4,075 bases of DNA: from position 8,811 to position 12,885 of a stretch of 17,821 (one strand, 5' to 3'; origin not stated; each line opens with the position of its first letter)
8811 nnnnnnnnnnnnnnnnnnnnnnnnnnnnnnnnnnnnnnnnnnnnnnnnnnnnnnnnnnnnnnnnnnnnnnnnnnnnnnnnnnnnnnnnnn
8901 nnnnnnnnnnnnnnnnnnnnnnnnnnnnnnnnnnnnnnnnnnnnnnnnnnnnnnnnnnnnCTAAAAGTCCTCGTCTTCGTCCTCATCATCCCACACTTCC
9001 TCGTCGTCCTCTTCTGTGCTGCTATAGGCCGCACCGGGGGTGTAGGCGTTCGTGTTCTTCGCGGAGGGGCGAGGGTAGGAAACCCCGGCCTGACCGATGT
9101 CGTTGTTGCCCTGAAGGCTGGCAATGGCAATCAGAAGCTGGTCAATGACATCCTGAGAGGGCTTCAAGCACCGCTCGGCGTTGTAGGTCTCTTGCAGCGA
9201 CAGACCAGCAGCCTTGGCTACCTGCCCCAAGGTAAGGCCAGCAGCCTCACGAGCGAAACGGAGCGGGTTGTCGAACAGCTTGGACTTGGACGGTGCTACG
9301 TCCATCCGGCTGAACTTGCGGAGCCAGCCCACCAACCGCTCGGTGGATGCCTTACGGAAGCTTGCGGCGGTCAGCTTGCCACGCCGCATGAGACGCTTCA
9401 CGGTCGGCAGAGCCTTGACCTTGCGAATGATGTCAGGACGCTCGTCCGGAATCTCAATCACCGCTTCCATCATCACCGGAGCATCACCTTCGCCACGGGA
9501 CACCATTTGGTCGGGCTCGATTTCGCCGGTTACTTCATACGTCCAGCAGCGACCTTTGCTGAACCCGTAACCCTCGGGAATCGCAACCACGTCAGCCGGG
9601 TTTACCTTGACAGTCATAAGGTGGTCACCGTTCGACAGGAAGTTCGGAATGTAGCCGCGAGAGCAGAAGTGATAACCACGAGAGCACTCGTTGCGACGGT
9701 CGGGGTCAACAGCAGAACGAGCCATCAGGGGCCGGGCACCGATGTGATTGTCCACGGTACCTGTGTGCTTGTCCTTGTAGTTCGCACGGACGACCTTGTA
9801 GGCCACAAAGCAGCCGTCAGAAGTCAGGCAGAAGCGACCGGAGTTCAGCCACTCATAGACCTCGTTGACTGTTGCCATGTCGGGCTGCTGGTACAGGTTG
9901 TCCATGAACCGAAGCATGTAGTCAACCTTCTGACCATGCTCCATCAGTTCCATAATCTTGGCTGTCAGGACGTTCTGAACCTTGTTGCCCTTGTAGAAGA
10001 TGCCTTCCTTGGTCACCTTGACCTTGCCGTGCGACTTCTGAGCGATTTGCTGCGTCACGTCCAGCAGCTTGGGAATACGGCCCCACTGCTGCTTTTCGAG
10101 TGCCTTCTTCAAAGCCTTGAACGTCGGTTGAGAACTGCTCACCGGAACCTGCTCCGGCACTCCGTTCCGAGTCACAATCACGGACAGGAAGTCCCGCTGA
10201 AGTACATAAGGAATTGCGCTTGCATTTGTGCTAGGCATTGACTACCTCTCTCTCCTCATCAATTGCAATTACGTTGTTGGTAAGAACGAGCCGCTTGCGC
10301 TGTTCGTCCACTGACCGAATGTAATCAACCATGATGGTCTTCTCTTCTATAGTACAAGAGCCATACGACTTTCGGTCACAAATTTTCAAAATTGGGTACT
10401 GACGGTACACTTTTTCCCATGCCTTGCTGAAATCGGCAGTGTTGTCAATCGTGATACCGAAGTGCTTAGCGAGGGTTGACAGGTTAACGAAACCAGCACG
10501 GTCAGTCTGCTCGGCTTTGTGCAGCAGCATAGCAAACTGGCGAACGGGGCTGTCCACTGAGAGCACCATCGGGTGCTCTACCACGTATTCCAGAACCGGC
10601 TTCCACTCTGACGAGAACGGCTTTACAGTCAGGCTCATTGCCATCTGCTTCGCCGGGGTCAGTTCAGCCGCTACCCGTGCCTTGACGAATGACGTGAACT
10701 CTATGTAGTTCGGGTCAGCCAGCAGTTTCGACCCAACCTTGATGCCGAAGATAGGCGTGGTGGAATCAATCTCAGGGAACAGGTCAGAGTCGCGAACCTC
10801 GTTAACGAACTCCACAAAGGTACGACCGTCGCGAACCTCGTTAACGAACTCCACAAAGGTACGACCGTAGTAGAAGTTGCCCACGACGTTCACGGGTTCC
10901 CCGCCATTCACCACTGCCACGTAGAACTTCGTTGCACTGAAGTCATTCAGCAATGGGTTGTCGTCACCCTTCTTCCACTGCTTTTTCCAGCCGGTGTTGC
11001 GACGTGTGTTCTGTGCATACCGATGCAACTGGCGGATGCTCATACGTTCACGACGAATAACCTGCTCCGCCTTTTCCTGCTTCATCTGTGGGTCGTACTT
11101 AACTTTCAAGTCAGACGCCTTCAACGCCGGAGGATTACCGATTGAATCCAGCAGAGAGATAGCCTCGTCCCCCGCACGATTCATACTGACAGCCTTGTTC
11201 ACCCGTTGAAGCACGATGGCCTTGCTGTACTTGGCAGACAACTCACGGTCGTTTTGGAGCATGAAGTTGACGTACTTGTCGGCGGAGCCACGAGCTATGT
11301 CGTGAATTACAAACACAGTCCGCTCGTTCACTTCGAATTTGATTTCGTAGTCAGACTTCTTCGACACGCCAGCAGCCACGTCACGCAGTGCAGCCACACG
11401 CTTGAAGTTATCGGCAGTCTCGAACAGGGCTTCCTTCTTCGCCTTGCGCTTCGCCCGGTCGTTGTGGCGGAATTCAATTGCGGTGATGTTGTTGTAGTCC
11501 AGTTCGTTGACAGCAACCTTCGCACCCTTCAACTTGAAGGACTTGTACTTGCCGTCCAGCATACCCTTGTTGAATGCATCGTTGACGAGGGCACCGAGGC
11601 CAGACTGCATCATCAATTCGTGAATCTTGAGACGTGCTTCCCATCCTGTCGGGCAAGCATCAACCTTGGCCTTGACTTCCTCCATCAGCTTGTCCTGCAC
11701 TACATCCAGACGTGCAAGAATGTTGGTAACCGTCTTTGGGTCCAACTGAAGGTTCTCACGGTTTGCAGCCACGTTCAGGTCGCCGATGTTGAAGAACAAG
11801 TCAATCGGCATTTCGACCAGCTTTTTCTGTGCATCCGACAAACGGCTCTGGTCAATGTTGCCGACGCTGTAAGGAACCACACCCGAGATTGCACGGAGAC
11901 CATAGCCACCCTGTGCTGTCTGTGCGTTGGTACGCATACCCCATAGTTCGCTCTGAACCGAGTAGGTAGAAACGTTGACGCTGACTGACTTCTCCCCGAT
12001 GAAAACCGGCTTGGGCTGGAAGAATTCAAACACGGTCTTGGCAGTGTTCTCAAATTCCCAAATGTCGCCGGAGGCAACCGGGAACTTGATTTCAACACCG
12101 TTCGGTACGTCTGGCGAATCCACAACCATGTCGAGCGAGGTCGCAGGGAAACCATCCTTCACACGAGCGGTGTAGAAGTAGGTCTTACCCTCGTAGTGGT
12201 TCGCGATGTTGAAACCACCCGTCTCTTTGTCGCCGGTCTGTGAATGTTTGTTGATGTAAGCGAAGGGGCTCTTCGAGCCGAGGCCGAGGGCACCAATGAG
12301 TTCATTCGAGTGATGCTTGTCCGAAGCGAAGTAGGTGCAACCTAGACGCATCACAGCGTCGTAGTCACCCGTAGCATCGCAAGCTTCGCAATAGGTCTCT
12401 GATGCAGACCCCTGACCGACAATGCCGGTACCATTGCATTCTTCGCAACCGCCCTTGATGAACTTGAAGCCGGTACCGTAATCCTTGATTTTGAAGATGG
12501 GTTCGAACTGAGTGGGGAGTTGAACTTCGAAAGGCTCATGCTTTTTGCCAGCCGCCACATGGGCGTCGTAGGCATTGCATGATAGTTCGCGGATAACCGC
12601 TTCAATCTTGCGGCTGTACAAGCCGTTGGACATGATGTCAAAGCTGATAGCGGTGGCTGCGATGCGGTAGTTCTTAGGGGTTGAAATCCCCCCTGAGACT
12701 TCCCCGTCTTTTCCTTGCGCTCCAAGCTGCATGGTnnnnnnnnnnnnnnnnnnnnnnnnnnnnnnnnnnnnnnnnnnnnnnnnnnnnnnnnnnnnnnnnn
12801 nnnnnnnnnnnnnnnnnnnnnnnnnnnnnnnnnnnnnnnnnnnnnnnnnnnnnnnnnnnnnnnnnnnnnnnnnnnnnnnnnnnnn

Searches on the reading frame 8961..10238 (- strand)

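Call 7: search_protein_families(library=pfam, proteins=[window:8961-10238:-], max_evalue=0.01)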
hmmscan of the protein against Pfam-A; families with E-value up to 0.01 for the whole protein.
window:8961-10238:- (425 aa): 1 family
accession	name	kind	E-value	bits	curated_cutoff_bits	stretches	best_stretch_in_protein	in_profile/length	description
PF13560.12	HTH_31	-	0.0012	19.5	27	1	326-368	6-50/64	Helix-turn-helix domain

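Call 8: search_protein_families(library=phrogs, proteins=[window:8961-10238:-], max_evalue=0.01)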
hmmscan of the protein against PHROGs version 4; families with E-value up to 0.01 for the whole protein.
window:8961-10238:- (425 aa): 5 families
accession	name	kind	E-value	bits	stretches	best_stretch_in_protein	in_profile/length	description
phrog_609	-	lysis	5.2e-61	207.8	1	10-242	818-1046/1055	RIIB lysis inhibitor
phrog_11221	-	lysis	8.3e-42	145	1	26-241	22-238/543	RIIB lysis inhibitor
phrog_3803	-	lysis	1.1e-41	144.6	1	19-238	287-510/530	RIIB lysis inhibitor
phrog_36818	-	lysis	7.5e-34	117.7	1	99-240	1-145/163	RIIB lysis inhibitor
phrog_2886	-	lysis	1.3e-27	97.9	1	129-246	218-338/552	RIIB lysis inhibitor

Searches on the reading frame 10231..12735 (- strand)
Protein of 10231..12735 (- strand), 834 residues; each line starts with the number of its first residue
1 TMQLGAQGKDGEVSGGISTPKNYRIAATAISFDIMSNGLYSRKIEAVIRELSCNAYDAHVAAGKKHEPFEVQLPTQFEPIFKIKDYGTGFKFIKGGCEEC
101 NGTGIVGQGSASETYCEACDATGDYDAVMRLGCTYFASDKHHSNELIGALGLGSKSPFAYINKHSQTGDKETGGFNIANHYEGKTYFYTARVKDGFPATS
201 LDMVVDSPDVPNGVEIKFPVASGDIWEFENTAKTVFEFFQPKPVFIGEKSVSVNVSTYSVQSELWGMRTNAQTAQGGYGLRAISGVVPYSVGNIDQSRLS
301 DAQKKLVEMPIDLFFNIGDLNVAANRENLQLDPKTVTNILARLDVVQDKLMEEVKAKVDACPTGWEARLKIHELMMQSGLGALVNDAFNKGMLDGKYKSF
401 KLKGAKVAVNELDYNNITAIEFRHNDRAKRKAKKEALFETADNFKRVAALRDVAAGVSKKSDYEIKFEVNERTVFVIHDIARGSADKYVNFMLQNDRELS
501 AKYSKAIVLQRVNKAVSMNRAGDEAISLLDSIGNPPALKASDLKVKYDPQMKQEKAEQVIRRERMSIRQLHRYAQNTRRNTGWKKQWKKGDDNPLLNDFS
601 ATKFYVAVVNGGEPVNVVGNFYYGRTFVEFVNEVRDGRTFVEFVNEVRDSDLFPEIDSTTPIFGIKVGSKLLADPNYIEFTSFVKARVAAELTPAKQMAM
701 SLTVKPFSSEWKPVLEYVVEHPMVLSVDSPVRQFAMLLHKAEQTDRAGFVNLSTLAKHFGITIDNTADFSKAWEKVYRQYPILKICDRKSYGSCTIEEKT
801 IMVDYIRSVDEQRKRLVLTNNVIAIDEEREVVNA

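Call 7: search_protein_families(library=pfam, proteins=[window:10231-12735:-], max_evalue=0.01)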
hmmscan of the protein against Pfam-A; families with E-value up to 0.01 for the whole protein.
window:10231-12735:- (834 aa): 0 families

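Call 8: search_protein_families(library=phrogs, proteins=[window:10231-12735:-], max_evalue=0.01)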
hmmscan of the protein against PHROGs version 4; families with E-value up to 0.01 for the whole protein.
window:10231-12735:- (834 aa): 7 families
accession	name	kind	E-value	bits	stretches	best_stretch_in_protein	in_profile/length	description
phrog_612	-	lysis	1.2e-87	296.8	1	16-589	14-506/725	RIIA lysis inhibitor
phrog_30832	-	lysis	8.9e-34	118.2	2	125-366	91-328/735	RIIA lysis inhibitor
phrog_2979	-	lysis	4.1e-33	116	2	14-89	15-87/846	RIIA lysis inhibitor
phrog_609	-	lysis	1.9e-32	113.2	2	130-360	97-312/1055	RIIB lysis inhibitor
phrog_3661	-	lysis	1e-30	108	2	133-359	177-400/917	RIIA lysis inhibitor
phrog_24904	-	lysis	1.8e-13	51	2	12-90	12-88/695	RIIA lysis inhibitor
phrog_38678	-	lysis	4.9e-08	32.7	1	32-89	38-100/805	RIIA lysis inhibitor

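Call 10: search_dna_similar(query=window:10231-12735:-, collection=phages, mode=protein, max_rows=15)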
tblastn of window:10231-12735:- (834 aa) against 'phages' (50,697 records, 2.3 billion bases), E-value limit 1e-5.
Records with a match: 2661; places in all: 2670; records where one place covers at least 80% of the query: 0.
Best place of each record, by identity: <60% 2661.
By first word of the organism name: Escherichia 886; Klebsiella 353; Salmonella 279; Vibrio 168; Shigella 109; Pseudomonas 104; Aeromonas 80; Streptomyces 78; Acinetobacter 73; Enterobacter 58; and 65 more.
By host as written in the record: Escherichia coli 354; - 350; Klebsiella pneumoniae 122; Escherichia coli O157:H7 54; Escherichia coli K-12 MG1655 41; Salmonella enterica 38; Pseudomonas aeruginosa 37; Streptomyces griseus ATCC 10137 32; and 612 more.
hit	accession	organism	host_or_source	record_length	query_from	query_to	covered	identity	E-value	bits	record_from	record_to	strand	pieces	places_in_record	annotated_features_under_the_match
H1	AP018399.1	Xanthomonas phage XacN1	Xanthomonas citri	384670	1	536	64%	24.2%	3e-33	145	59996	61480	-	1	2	protein rIIA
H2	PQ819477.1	Klebsiella phage kv_tblp8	Klebsiella pneumoniae ATCC BAA-1705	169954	14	505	59%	26.1%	2e-30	135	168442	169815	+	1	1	none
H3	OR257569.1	Ruegeria phage RpAliso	Ruegeria pomeroyi DSS-3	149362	13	490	57%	26.5%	4e-35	150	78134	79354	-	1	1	rIIA lysis inhibitor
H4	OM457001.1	Serratia phage SP1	sewage water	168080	23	450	51%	27.6%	2e-28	129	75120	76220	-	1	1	RIIA lysis inhibitor protein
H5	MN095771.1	Serratia phage Muldoon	Serratia marcescens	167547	23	450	51%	27.6%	4e-28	128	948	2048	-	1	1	RIIA lysis inhibitor protein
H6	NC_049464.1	Serratia phage Muldoon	Serratia marcescens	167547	23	450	51%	27.6%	4e-28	128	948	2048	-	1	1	RIIA lysis inhibitor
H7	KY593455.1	Yersinia phage fHe-Yen9-01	Yersinia enterocolitica serotype O:9 ...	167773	10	383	45%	31.0%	1e-29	133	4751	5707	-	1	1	hypothetical protein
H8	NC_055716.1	Yersinia phage fHe-Yen9-01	Yersinia enterocolitica serotype O:9 ...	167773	10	383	45%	31.0%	1e-29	133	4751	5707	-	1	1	RIIA lysis inhibitor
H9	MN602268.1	Bacteriophage DSS3_MAL1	-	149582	13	425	50%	28.0%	2e-32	142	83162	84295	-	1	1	hypothetical protein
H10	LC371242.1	Escherichia phage EcS1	Escherichia coli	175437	13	407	47%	29.1%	8e-30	134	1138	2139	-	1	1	Protector from phage-induced early lysis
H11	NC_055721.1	Escherichia phage EcS1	Escherichia coli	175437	13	407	47%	29.1%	8e-30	134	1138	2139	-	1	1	RIIA lysis inhibitor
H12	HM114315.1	Acinetobacter phage 133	Acinetobacter johnsonii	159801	13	426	50%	27.7%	1e-31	139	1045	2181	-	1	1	rIIA: rIIA protector from prophage-induced early lysis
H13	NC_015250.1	Acinetobacter phage 133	Acinetobacter johnsonii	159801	13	426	50%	27.7%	1e-31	139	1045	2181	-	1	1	rIIA: RIIA lysis inhibitor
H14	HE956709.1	Yersinia phage phiR1-RT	Yersinia enterocolitica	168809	7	353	42%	33.0%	2e-32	142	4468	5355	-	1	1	g007: RIIA-RIIB membrane-associated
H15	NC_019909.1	Yersinia phage phiR1-RT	Yersinia enterocolitica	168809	7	353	42%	33.0%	2e-32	142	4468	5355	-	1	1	g007: RIIA lysis inhibitor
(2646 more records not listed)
